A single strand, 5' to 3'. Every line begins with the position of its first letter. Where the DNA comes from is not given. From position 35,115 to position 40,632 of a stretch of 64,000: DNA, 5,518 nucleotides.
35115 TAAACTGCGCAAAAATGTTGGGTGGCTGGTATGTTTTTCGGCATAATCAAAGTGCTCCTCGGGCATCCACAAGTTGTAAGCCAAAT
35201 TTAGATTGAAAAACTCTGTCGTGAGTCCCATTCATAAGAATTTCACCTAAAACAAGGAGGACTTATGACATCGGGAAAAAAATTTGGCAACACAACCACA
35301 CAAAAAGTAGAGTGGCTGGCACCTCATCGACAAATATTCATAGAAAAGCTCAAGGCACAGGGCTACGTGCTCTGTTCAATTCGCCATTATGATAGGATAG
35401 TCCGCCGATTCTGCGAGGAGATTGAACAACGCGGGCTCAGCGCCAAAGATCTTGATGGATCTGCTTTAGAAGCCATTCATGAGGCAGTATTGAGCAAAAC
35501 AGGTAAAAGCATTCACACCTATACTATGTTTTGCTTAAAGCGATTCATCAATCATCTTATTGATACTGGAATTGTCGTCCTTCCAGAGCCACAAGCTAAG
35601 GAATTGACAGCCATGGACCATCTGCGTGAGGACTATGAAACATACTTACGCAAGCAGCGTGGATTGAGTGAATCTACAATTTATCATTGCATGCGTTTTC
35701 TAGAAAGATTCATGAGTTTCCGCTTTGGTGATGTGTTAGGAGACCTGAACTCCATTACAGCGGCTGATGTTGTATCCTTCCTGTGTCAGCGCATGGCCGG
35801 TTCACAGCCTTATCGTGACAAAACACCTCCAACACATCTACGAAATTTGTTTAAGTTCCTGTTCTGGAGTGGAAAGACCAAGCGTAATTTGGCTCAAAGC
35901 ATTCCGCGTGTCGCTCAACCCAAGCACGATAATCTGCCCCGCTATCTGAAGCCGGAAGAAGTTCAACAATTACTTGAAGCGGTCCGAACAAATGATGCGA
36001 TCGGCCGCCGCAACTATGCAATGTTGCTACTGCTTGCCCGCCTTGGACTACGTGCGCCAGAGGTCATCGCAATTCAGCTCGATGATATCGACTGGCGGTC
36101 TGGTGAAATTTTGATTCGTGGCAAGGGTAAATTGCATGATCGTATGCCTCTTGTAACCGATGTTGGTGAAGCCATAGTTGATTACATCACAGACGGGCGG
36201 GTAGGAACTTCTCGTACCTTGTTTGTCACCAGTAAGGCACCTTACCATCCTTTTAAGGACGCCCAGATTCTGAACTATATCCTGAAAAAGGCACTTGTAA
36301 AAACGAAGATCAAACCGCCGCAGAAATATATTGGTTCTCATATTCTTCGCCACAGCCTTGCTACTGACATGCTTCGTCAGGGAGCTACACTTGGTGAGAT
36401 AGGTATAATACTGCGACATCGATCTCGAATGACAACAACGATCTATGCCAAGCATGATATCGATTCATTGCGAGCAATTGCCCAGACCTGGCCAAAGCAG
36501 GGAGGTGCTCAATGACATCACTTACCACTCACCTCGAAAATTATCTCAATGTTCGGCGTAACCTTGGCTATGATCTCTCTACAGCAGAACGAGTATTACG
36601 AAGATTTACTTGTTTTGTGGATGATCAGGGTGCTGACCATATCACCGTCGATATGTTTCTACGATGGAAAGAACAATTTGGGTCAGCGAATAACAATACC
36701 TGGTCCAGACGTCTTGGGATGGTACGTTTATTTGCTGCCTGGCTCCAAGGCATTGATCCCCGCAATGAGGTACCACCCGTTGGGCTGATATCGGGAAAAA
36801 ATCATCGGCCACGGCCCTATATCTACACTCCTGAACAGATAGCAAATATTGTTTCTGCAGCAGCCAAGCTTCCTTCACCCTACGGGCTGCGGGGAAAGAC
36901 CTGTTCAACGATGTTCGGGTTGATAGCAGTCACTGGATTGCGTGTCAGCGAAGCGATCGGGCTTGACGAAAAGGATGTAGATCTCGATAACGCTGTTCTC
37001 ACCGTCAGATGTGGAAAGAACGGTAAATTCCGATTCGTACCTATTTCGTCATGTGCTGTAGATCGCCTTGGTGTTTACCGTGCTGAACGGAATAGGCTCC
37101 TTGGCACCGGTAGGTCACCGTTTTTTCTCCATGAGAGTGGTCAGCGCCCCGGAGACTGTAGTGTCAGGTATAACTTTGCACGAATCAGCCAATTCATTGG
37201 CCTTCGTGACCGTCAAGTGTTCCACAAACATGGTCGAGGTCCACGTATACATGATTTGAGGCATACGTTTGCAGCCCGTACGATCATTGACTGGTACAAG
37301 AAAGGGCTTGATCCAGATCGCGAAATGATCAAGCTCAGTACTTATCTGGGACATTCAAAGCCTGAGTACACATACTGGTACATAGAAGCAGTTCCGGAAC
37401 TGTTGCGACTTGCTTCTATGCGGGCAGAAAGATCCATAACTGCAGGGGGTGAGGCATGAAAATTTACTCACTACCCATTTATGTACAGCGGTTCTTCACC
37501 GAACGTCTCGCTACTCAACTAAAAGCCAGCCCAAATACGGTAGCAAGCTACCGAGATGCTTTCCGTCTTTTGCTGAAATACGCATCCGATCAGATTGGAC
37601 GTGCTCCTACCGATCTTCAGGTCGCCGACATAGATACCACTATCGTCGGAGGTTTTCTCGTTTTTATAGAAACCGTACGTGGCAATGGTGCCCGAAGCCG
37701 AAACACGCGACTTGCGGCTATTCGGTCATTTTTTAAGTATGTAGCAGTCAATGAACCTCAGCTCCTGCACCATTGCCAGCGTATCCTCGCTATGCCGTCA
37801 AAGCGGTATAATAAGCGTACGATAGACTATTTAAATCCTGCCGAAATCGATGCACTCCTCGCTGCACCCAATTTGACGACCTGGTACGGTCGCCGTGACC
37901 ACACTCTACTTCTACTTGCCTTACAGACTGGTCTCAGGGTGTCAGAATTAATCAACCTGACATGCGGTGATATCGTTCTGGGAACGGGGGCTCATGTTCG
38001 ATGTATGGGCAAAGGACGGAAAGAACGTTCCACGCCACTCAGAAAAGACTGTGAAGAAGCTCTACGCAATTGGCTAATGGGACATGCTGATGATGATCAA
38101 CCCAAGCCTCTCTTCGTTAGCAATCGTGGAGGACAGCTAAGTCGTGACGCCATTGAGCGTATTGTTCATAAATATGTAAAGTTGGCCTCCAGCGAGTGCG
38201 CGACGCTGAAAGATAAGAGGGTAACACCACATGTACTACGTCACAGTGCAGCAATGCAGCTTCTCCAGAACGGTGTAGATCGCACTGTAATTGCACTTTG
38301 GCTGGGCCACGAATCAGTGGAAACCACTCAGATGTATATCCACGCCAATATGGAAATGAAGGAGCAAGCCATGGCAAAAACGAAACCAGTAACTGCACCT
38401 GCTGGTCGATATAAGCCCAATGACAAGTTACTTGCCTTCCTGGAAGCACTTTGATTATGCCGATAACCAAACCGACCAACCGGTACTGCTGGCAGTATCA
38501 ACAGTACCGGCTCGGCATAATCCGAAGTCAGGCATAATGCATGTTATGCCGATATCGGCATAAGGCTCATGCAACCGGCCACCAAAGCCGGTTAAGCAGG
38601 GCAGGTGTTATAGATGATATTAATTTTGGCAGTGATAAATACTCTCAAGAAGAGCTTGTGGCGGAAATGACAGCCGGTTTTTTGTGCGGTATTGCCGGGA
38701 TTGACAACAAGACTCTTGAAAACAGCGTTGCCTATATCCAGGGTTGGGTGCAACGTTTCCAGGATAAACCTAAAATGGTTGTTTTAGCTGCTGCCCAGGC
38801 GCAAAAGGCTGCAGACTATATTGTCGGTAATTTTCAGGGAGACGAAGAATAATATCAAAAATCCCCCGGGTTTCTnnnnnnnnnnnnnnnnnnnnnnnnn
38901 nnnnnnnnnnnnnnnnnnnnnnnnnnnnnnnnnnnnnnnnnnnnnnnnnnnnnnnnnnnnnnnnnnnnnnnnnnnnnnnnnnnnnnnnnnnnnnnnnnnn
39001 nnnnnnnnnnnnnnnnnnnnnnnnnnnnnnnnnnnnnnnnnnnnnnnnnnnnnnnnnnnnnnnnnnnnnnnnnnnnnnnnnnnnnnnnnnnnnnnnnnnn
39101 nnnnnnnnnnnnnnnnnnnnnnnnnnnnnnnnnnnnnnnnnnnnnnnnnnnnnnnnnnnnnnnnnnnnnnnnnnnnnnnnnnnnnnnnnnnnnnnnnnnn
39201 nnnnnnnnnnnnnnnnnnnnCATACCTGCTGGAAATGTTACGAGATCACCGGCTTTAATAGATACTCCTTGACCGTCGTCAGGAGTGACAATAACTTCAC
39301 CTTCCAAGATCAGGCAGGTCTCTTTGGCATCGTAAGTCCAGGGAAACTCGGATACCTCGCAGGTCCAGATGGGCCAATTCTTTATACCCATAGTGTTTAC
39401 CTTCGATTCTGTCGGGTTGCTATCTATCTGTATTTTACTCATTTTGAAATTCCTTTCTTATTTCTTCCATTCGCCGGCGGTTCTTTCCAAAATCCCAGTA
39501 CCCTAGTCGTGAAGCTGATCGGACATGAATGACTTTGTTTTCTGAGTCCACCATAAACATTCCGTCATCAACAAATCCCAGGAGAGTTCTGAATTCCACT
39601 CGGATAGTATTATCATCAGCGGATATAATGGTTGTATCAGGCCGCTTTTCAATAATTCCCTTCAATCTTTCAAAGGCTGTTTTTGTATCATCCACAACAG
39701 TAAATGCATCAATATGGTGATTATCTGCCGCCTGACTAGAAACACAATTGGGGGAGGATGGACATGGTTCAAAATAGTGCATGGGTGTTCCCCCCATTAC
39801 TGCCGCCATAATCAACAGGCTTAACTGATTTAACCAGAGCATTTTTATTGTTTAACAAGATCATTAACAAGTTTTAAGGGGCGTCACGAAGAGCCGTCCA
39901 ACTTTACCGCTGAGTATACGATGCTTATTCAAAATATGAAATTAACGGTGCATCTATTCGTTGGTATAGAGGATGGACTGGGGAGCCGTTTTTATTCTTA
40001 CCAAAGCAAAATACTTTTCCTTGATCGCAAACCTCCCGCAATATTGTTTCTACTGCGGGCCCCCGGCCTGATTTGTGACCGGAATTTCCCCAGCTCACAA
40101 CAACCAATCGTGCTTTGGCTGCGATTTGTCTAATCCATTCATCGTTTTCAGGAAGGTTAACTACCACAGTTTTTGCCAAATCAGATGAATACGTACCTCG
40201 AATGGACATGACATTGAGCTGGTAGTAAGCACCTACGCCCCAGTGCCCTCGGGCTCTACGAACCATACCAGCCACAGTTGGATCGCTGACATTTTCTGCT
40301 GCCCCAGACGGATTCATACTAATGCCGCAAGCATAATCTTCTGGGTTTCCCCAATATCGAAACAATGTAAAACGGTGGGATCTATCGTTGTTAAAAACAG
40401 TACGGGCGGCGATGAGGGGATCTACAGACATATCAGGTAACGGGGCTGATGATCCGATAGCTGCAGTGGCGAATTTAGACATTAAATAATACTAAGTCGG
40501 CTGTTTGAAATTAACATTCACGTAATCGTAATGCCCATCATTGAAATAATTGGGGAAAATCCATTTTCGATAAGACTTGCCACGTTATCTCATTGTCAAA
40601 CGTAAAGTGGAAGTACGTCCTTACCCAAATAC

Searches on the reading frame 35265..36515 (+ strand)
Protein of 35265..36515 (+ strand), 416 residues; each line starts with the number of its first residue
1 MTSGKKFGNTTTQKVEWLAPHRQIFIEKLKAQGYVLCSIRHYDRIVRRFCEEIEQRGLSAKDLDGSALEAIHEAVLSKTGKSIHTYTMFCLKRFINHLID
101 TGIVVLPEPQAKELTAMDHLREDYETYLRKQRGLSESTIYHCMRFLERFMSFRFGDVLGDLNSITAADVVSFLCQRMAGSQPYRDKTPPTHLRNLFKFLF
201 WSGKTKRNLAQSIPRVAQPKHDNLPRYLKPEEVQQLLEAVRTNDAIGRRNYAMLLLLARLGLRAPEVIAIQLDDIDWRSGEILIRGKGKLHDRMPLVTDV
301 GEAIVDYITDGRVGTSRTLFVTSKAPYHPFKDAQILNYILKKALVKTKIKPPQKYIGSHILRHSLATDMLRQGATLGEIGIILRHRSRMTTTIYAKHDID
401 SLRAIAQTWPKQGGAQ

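Call 8: search_protein_families(library=pfam, proteins=[window:35265-36515:+], max_evalue=0.01)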
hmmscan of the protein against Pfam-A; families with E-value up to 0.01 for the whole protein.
window:35265-36515:+ (416 aa): 3 families
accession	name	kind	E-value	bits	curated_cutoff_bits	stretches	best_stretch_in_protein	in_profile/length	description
PF00589.27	Phage_integrase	-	1.1e-25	90.9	27.1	1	227-398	2-169/172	Phage integrase family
PF02899.23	Phage_int_SAM_1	-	1e-07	32.6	22.3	1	122-201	2-81/83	Phage integrase, N-terminal SAM-like domain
PF13495.12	Phage_int_SAM_4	-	0.0029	18.4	27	0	120-200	1-75/85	Phage integrase, N-terminal SAM-like domain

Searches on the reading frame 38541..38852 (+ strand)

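Call 8: search_protein_families(library=pfam, proteins=[window:38541-38852:+], max_evalue=0.01)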
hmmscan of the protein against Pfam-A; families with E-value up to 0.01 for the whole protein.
window:38541-38852:+ (103 aa): 1 family
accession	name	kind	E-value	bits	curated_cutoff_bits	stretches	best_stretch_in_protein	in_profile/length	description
PF18818.7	MPTase-PolyVal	-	2e-16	60.7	27.5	1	8-86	52-126/126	Zincin-like metallopeptidase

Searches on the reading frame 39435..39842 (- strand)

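Call 8: search_protein_families(library=pfam, proteins=[window:39435-39842:-], max_evalue=0.01)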
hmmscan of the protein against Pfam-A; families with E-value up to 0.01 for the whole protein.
window:39435-39842:- (135 aa): 1 family
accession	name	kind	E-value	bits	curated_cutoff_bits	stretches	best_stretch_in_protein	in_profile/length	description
PF07386.16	DUF1499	-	1.1e-34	119.7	22.6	1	25-132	3-114/114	Protein of unknown function (DUF1499)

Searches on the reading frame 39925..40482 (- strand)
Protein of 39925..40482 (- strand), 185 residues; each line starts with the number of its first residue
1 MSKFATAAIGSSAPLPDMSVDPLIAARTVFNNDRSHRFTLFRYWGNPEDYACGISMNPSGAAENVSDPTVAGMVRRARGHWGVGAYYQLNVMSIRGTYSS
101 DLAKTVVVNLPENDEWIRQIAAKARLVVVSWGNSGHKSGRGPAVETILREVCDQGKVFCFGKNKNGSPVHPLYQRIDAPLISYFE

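Call 8: search_protein_families(library=pfam, proteins=[window:39925-40482:-], max_evalue=0.01)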
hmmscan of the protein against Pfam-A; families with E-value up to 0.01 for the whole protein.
window:39925-40482:- (185 aa): 1 family
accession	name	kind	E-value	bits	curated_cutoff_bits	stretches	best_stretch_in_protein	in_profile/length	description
PF07799.17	DUF1643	-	2.3e-30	105.9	22.5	1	37-172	1-134/134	Protein of unknown function (DUF1643)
